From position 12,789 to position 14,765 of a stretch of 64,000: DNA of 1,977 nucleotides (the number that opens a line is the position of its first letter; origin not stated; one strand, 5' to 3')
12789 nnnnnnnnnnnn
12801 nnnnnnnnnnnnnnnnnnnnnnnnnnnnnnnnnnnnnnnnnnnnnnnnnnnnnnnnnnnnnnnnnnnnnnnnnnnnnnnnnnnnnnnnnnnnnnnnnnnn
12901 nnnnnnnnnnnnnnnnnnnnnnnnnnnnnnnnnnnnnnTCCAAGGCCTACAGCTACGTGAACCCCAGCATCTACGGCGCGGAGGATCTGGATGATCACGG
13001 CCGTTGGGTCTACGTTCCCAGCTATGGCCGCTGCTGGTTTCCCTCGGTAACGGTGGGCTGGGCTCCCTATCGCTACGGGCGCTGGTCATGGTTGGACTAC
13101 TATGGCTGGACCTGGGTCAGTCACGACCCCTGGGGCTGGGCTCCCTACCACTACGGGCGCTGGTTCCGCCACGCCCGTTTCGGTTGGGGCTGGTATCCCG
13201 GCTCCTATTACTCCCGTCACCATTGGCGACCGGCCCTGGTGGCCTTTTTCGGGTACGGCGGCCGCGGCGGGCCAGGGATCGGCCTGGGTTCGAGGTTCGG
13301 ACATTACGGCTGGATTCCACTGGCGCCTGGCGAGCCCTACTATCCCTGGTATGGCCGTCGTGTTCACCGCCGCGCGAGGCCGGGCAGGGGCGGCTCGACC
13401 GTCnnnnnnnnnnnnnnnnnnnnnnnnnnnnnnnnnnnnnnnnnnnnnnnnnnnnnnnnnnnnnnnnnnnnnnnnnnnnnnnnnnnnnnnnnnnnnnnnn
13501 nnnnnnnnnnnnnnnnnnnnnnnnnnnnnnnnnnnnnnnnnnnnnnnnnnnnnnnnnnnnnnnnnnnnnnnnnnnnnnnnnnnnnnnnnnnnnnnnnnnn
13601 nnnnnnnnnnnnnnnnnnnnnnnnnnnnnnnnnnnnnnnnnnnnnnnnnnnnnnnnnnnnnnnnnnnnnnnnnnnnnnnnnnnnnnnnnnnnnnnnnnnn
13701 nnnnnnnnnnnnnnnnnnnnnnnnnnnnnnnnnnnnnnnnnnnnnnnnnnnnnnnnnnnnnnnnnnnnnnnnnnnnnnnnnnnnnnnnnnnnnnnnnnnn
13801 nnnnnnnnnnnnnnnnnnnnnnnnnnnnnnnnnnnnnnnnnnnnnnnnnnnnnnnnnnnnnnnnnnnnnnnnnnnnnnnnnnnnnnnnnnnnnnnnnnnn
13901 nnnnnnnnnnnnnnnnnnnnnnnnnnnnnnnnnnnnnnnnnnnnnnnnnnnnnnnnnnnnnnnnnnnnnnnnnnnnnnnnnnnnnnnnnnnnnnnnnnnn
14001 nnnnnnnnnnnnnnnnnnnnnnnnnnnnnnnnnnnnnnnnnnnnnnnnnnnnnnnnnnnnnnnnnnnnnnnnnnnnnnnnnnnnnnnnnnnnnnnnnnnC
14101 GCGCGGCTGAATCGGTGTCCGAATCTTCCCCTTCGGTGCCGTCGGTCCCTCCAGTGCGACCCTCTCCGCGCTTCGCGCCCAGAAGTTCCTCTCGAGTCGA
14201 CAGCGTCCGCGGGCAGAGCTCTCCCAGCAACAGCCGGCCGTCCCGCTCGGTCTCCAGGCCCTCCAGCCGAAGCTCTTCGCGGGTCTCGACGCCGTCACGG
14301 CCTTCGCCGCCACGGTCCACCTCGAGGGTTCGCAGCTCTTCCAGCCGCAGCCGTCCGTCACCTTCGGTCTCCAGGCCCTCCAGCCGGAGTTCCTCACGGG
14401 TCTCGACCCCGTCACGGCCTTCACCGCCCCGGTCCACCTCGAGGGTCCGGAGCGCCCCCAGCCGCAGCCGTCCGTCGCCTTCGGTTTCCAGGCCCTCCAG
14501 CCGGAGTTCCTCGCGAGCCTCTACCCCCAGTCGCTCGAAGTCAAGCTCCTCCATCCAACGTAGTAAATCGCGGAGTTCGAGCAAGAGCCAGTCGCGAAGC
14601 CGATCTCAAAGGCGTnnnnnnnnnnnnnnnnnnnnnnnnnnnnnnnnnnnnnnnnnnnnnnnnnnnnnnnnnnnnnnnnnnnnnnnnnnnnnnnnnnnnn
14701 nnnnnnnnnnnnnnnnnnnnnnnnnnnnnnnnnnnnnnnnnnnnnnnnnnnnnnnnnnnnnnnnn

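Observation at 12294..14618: FecR-domain protein with W/G/Y-rich GRW repeats and a 330-aa SR/SP-rich tail built from 120-bp tandem repeats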

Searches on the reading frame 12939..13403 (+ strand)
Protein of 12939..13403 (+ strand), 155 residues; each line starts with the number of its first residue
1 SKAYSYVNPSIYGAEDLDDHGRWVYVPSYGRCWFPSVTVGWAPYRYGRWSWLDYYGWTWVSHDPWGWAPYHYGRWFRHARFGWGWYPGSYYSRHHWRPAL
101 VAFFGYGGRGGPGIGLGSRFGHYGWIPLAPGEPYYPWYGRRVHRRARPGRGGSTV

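Call 61: search_protein_representatives(protein=window:12939-13403:+)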
Query: 155 residues. Proteins with E-value up to 0.001 (for the whole library): 11041; up to 1e-10: 4699; up to 1e-30: 328. The best 150 are listed.
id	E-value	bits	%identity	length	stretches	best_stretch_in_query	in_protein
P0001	8.6e-99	345.7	97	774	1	1-155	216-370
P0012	3.9e-96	337.0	95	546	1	1-155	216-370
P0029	5.8e-63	228.6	76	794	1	1-141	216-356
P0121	1.1e-60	221.2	71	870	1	1-144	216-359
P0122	1.8e-58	213.9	67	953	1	1-155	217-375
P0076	2.2e-56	207.1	66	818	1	2-150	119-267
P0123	3.8e-56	206.3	68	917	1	1-150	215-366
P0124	8.1e-56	205.3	65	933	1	3-151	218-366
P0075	1.0e-55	204.9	67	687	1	2-144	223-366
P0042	2.7e-55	203.6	66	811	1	1-147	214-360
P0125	1.4e-54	201.2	64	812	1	1-143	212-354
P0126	2.0e-54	200.7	67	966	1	5-152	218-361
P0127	3.2e-51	190.2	65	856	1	2-143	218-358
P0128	1.7e-50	187.9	62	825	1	2-152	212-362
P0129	1.8e-50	187.8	64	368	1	1-150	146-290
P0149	1.5e-47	178.2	61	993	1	5-149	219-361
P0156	6.8e-47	176.1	59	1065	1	2-143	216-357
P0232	2.1e-41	158.2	49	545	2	5-138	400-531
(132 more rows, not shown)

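Call 63: search_protein_families(library=pfam, proteins=[P0232, P0156, P0149], max_evalue=0.01)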
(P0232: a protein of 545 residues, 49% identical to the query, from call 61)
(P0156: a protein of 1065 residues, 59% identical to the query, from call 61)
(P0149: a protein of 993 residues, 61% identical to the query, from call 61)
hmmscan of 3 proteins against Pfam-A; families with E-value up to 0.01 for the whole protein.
P0232 (545 aa): 4 families
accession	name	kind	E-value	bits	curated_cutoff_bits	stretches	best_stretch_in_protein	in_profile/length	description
PF20245.3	DUF6600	-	3.8e-48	162.2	27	2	410-524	2-101/102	Family of unknown function (DUF6600)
PF04773.18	FecR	-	2.4e-16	60.4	24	1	75-171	1-96/97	FecR protein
PF07883.17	Cupin_2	-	0.00021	21.3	27.2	0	166-191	24-49/70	Cupin domain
PF14525.12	AraC_binding_2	-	0.00037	20.7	27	0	168-192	63-87/173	AraC-binding-like domain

P0156 (1065 aa): 2 families
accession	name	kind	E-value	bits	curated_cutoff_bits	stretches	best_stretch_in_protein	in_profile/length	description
PF20245.3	DUF6600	-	5.8e-22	78.1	27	1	229-345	2-101/102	Family of unknown function (DUF6600)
PF04773.18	FecR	-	0.0026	18.6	24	1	69-135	2-70/97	FecR protein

P0149 (993 aa): 2 families
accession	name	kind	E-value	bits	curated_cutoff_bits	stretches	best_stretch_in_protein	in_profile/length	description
PF20245.3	DUF6600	-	1.1e-22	80.5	27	1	229-343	2-101/102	Family of unknown function (DUF6600)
PF04773.18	FecR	-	0.00013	22.8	24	1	69-161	3-96/97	FecR protein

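Call 64: list_cluster_members(proteins=[P0232, P0029, P0112])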
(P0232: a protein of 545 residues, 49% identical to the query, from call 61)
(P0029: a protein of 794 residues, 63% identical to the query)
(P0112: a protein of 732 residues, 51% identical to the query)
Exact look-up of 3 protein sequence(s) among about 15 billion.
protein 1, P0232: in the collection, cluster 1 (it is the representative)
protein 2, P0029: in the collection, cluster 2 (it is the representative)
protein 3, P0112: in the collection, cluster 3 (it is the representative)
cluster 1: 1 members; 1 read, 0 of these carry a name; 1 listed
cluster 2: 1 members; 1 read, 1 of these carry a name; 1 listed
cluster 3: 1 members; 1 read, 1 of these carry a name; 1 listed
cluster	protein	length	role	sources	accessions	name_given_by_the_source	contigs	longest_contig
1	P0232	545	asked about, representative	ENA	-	-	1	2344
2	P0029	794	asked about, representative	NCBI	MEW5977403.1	MAG: DUF6600 domain-containing protein [Acidobacteriota bacterium]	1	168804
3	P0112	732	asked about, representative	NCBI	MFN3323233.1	MAG: DUF6600 domain-containing protein [Bryobacteraceae bacterium]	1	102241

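Call 75: find_homologous_proteins(query=P0232, max_evalue=1e-10)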
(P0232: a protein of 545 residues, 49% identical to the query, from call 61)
Query P0232 (545 aa): 8000 proteins with E <= 1e-10 among 8000 candidates; the best 120 are listed.
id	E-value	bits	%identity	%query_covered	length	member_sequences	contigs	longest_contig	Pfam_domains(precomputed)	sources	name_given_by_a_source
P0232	0.0e+0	1269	100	100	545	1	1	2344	PF04773.19,PF20245.4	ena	-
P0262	4.4e-243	826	96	56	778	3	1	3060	PF04773.19,PF20245.4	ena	-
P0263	9.7e-242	822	88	56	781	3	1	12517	PF04773.19,PF20245.4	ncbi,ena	-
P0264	1.1e-238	812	86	56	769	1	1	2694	PF04773.19,PF20245.4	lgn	-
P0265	1.0e-224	766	66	52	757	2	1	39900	PF20245.4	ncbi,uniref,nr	ncbi:MAG: hypothetical protein Q8R06_07735 [Polaromonas sp.]|uniref:DUF6600 domain-containing protei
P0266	2.6e-217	741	68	50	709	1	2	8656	PF04773.19,PF20245.4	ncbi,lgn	-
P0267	1.1e-212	726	69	55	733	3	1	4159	PF04773.19,PF20245.4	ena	-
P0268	1.3e-210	719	64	50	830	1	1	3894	PF20245.4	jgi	-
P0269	2.2e-210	719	62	51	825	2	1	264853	PF20245.4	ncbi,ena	-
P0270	5.2e-210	717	70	55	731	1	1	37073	PF04773.19,PF20245.4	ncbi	-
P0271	8.7e-210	717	64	52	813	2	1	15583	PF20245.4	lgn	-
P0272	1.2e-209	716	61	55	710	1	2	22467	PF20245.4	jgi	jgi:hypothetical protein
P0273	2.6e-208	712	64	49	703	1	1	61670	PF20245.4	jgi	jgi:hypothetical protein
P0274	3.1e-208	711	63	52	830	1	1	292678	PF04773.19,PF20245.4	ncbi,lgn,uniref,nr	ncbi:DUF6600 domain-containing protein [Rhodoferax ferrireducens]|uniref:DUF6600 domain-containing p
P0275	4.9e-208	711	61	53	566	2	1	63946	PF20245.4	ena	-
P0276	1.6e-207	709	62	50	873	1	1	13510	PF20245.4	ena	-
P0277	2.3e-207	709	60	51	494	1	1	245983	PF20245.4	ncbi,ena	-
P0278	2.4e-207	708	63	49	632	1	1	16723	PF20245.4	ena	-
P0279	6.0e-207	707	61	53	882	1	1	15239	PF20245.4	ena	-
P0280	7.7e-207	707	62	50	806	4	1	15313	PF04773.19,PF20245.4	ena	-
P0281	7.9e-207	707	58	53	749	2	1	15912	PF20245.4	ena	-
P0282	1.1e-206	706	62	54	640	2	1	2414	PF04773.19,PF20245.4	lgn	-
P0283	3.1e-206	705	62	50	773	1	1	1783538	PF20245.4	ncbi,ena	-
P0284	3.3e-206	705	61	50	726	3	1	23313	PF04773.19,PF20245.4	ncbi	-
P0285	7.9e-206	703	62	50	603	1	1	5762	PF04773.19,PF20245.4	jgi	jgi:Family of unknown function (DUF6600)/FecR protein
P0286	1.1e-205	703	60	52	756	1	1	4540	PF20245.4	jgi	-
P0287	1.3e-205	703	62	50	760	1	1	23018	PF20245.4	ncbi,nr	ncbi:MAG: FecR domain-containing protein, partial [Rhodoferax sp.]|nr:FecR domain-containing protein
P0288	6.4e-205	700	62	50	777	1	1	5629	PF20245.4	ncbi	-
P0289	9.1e-205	700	62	52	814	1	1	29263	PF20245.4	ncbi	ncbi:MAG: DUF6600 domain-containing protein [Casimicrobiaceae bacterium]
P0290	1.0e-204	700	59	53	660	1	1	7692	PF20245.4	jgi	jgi:hypothetical protein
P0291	1.4e-204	699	61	50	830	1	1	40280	PF20245.4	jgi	jgi:hypothetical protein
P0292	2.5e-204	699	73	49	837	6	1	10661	PF04773.19,PF20245.4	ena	-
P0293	3.9e-204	698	60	53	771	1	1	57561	PF20245.4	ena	-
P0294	4.8e-204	698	61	53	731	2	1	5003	PF04773.19,PF20245.4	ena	-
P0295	7.3e-204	697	61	50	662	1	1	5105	PF04773.19,PF20245.4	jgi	jgi:hypothetical protein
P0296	8.1e-203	694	62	50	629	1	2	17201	PF04773.19,PF20245.4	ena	-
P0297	8.7e-203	693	61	50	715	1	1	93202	PF20245.4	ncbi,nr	ncbi:MAG: hypothetical protein Q7T69_06465 [Rhodoferax sp.]|nr:hypothetical protein [Rhodoferax sp.]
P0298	2.7e-202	692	61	50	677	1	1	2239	PF20245.4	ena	-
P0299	3.1e-202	692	59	54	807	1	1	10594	PF20245.4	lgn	-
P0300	3.4e-202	691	63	49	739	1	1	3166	PF04773.19,PF20245.4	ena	-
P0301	3.7e-202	691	62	49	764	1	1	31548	PF20245.4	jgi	jgi:hypothetical protein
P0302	4.9e-202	691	57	52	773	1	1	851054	PF20245.4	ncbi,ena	-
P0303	7.3e-202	690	61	52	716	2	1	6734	PF20245.4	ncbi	-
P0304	8.3e-202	690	61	49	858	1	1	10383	PF20245.4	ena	-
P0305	1.1e-201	690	62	50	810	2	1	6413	PF20245.4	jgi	-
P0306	3.7e-201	688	59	53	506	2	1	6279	PF04773.19,PF20245.4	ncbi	-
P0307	7.5e-201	687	63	49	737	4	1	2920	PF20245.4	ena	-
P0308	9.2e-201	687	59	52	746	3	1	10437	PF20245.4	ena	-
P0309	1.6e-200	686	60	50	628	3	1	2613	PF04773.19,PF20245.4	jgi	jgi:hypothetical protein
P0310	1.7e-200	686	61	50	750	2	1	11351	PF20245.4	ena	-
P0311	2.7e-200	685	60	51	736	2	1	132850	PF20245.4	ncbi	ncbi:hypothetical protein AAKU55_002286 [Oxalobacteraceae bacterium GrIS 1.11]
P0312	3.0e-200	685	60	51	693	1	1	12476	PF20245.4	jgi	jgi:hypothetical protein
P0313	3.2e-200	685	63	50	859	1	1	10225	PF20245.4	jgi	jgi:hypothetical protein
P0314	4.3e-200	685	61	50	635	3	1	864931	PF20245.4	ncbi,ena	-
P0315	4.6e-200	684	60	52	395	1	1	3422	PF04773.19,PF20245.4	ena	-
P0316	4.8e-200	684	60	51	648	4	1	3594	PF20245.4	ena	-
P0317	5.0e-200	684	61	50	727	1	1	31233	PF20245.4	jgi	-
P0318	5.0e-200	684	67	51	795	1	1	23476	PF04773.19,PF20245.4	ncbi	-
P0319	6.3e-200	684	60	52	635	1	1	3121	PF20245.4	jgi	jgi:hypothetical protein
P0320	1.2e-199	683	62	50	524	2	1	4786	PF20245.4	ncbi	ncbi:MAG: DUF6600 domain-containing protein, partial [Ramlibacter sp.]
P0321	1.3e-199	683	59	52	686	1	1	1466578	PF04773.19,PF20245.4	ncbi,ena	-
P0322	1.3e-199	683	58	53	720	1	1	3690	PF20245.4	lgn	-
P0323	1.4e-199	683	59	55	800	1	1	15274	PF20245.4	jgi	jgi:hypothetical protein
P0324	3.0e-199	682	60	49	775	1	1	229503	PF20245.4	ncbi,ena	-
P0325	3.9e-199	681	59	53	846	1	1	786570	PF20245.4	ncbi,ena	-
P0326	4.3e-199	681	58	52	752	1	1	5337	PF20245.4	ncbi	-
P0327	6.1e-199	681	61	50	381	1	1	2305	PF20245.4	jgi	jgi:hypothetical protein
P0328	1.4e-198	679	64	49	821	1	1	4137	PF04773.19,PF20245.4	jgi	jgi:hypothetical protein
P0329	1.7e-198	679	58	52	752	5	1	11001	PF20245.4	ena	-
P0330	2.3e-198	679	60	52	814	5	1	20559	PF20245.4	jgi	jgi:hypothetical protein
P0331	2.6e-198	679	59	55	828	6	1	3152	PF20245.4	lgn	-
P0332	2.7e-198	679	59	52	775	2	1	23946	PF04773.19,PF20245.4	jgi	jgi:hypothetical protein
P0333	4.1e-198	678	60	50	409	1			PF20245.4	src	-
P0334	4.8e-198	678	63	51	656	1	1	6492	PF04773.19,PF20245.4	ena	-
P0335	4.9e-198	678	62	50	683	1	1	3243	PF20245.4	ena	-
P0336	7.3e-198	677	62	50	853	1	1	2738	PF20245.4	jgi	jgi:hypothetical protein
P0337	9.1e-198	677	61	50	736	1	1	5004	PF20245.4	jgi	jgi:Family of unknown function (DUF6600)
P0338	1.2e-197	676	59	50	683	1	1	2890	PF20245.4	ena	-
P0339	1.2e-197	676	60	51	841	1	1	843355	PF20245.4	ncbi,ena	-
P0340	1.4e-197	676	58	53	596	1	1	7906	PF04773.19,PF20245.4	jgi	jgi:hypothetical protein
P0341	1.5e-197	676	63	52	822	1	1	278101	PF20245.4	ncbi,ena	-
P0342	1.5e-197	676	59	50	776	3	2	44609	PF20245.4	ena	-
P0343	1.6e-197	676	62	50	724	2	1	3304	PF20245.4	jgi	jgi:hypothetical protein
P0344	1.9e-197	676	60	52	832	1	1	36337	PF04773.19,PF20245.4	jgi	jgi:hypothetical protein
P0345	2.1e-197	676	58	55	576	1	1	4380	PF20245.4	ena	-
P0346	2.3e-197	676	59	49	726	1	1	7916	PF04773.19,PF20245.4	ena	-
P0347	3.6e-197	675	62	50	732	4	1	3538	PF20245.4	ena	-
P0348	4.6e-197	675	66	52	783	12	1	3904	PF04773.19,PF20245.4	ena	-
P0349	4.9e-197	674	59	52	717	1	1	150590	PF20245.4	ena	-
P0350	5.1e-197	674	61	50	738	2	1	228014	PF20245.4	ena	-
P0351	6.8e-197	674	61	49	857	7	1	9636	PF04773.19,PF20245.4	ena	-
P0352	7.2e-197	674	58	55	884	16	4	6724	PF20245.4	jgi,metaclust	metaclust:\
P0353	8.4e-197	674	63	52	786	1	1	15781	PF04773.19,PF20245.4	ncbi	ncbi:MAG: DUF6600 domain-containing protein [Rhodoferax sp.]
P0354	1.1e-196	673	58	50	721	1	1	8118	PF20245.4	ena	-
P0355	1.2e-196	673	60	50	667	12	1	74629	PF04773.19,PF20245.4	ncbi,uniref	ncbi:DUF6600 domain-containing protein [Duganella hordei]|uniref:DUF6600 domain-containing protein n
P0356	1.8e-196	673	60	50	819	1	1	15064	PF20245.4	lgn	-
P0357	2.4e-196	672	62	49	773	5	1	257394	PF20245.4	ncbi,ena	-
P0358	3.0e-196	672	61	50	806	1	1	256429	PF20245.4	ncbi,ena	-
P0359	3.5e-196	672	58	50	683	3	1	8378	PF20245.4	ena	-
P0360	3.9e-196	671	63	50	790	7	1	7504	PF20245.4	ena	-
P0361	7.0e-196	671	59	51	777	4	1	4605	PF04773.19,PF20245.4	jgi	-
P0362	8.0e-196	670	60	52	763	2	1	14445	PF20245.4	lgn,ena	-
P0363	8.2e-196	670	62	51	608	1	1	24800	PF20245.4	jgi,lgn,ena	-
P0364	8.4e-196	670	60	52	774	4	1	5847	PF20245.4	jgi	-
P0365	1.0e-195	670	60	51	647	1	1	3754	PF20245.4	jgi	jgi:hypothetical protein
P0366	2.1e-195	669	58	52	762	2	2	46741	PF20245.4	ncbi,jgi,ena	-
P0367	2.6e-195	669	58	51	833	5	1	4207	PF20245.4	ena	-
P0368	2.9e-195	669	59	54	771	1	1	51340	PF04773.19,PF20245.4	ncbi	-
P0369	4.0e-195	668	63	51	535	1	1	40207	PF20245.4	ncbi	ncbi:MAG: DUF6600 domain-containing protein, partial [Betaproteobacteria bacterium]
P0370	5.6e-195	668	60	50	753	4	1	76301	PF20245.4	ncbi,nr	ncbi:MAG TPA: DUF6600 domain-containing protein [Casimicrobiaceae bacterium]|nr:DUF6600 domain-conta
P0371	8.2e-195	667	59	55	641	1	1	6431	PF20245.4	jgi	jgi:hypothetical protein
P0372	1.1e-194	667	57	53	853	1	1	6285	PF20245.4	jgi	jgi:hypothetical protein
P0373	1.4e-194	666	65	50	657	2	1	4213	PF20245.4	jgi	jgi:hypothetical protein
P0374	1.5e-194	666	62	50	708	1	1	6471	PF20245.4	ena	-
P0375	1.6e-194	666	60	53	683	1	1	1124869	PF20245.4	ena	-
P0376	1.7e-194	666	57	50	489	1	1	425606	PF04773.19,PF20245.4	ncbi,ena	-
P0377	1.8e-194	666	57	53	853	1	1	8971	PF20245.4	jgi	jgi:hypothetical protein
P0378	1.8e-194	666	57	52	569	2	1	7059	PF20245.4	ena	-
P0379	2.7e-194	665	67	53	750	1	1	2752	PF20245.4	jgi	jgi:hypothetical protein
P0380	1.2e-193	663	65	52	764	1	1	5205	PF20245.4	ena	-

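Call 77: find_encoding_contigs(protein=P0274, flank=7000, max_places=1)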
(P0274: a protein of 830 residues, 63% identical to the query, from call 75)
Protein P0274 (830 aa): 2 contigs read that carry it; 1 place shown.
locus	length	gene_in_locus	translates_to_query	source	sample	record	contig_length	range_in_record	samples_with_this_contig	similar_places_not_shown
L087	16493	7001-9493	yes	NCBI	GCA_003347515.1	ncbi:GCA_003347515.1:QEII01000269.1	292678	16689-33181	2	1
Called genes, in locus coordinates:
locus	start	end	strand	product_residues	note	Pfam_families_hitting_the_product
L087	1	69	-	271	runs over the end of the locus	PF01149:Fapy_DNA_glyco, PF06831:H2TH, PF06827:zf-FPG_IleRS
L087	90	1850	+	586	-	PF13428:TPR_14 (faint), PF12895:ANAPC3 (faint), PF13432:TPR_16 (faint), PF12569:NatA_aux_su (faint), PF23914:TPR_CcmH_CycH (faint), PF07719:TPR_2 (faint), PF13181:TPR_8 (faint), PF14559:TPR_19 (weak), +3 more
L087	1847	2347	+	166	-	PF03550:LolB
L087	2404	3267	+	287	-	PF00288:GHMP_kinases_N, PF08544:GHMP_kinases_C (weak)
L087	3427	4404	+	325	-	PF13793:Pribosyltran_N, PF00156:Pribosyltran, PF14572:Pribosyl_synth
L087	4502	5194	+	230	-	-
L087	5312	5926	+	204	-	PF01195:Pept_tRNA_hydro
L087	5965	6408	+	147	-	-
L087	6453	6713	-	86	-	PF00037:Fer4 (weak), PF12838:Fer4_7 (weak)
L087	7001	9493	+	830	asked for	PF04773:FecR, PF20245:DUF6600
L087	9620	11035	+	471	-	PF01425:Amidase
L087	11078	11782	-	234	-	PF00300:His_Phos_1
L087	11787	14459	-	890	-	PF00690:Cation_ATPase_N, PF00122:E1-E2_ATPase, PF00702:Hydrolase, PF13246:Cation_ATPase, PF00689:Cation_ATPase_C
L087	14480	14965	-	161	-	PF00582:Usp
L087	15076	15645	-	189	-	PF01467:CTP_transf_like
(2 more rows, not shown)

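Call 78: find_encoding_contigs(protein=P0355, flank=7000, max_places=1)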
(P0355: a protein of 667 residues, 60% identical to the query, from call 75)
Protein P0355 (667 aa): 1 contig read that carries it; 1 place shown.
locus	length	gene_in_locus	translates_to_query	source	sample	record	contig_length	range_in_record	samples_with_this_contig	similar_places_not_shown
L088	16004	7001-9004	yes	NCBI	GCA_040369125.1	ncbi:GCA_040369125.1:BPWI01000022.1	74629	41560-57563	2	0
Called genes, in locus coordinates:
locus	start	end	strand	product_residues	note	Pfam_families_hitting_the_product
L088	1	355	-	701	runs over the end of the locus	-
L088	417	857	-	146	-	PF04248:NTP_transf_9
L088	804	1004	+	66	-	-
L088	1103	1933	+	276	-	PF12833:HTH_18, PF00165:HTH_AraC (weak)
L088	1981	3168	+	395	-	PF14224:DUF4331 (weak)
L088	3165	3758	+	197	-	PF04955:HupE_UreJ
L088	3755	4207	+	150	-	-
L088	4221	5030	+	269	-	PF10670:DUF4198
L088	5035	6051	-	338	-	PF00561:Abhydrolase_1, PF12697:Abhydrolase_6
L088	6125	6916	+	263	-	PF13560:HTH_31, PF01381:HTH_3, PF17765:MLTR_LBD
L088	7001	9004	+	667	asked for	PF04773:FecR (weak), PF20245:DUF6600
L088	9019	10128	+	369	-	-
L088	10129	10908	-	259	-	PF00497:SBP_bac_3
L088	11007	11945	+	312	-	PF01887:SAM_HAT_N, PF20257:SAM_HAT_C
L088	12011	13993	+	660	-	PF00512:HisKA, PF02518:HATPase_c, PF00072:Response_reg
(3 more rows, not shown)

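Call 79: find_encoding_contigs(protein=P0302, flank=7000, max_places=1)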
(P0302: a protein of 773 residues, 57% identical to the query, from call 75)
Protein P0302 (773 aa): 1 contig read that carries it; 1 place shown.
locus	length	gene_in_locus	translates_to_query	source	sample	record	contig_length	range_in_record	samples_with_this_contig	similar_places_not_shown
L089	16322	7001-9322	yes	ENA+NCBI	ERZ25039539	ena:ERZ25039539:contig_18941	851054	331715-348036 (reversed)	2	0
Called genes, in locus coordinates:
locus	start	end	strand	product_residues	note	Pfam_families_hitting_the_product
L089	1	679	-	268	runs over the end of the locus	PF00030:Crystall, PF05433:Rick_17kDa_Anti (weak)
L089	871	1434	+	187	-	-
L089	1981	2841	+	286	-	PF07995:GSDH, PF22807:TrAA12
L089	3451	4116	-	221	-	PF13545:HTH_Crp_2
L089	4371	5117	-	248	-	PF00027:cNMP_binding (weak), PF13545:HTH_Crp_2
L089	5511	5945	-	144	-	PF17167:Glyco_hydro_94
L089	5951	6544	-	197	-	-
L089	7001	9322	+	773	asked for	PF20245:DUF6600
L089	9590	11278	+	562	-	PF00989:PAS, PF13426:PAS_9, PF00512:HisKA, PF02518:HATPase_c, PF00072:Response_reg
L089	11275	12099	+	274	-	PF00072:Response_reg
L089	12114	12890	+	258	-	PF00027:cNMP_binding (faint), PF13545:HTH_Crp_2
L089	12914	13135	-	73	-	-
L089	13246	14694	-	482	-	PF00479:G6PD_N, PF02781:G6PD_C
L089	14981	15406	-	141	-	PF02566:OsmC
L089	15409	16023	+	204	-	-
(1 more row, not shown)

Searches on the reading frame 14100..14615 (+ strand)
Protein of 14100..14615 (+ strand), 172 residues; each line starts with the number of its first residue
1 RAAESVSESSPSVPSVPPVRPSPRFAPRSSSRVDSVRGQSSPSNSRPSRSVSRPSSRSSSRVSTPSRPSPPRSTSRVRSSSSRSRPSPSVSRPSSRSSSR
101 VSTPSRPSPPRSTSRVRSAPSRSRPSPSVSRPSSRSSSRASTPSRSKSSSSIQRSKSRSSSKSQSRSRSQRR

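Call 57: find_homologous_proteins(query=window:14100-14615:+, max_evalue=0.001)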
Query window:14100-14615:+: 8000 candidates shared short words with the query, none scored E <= 0.001.
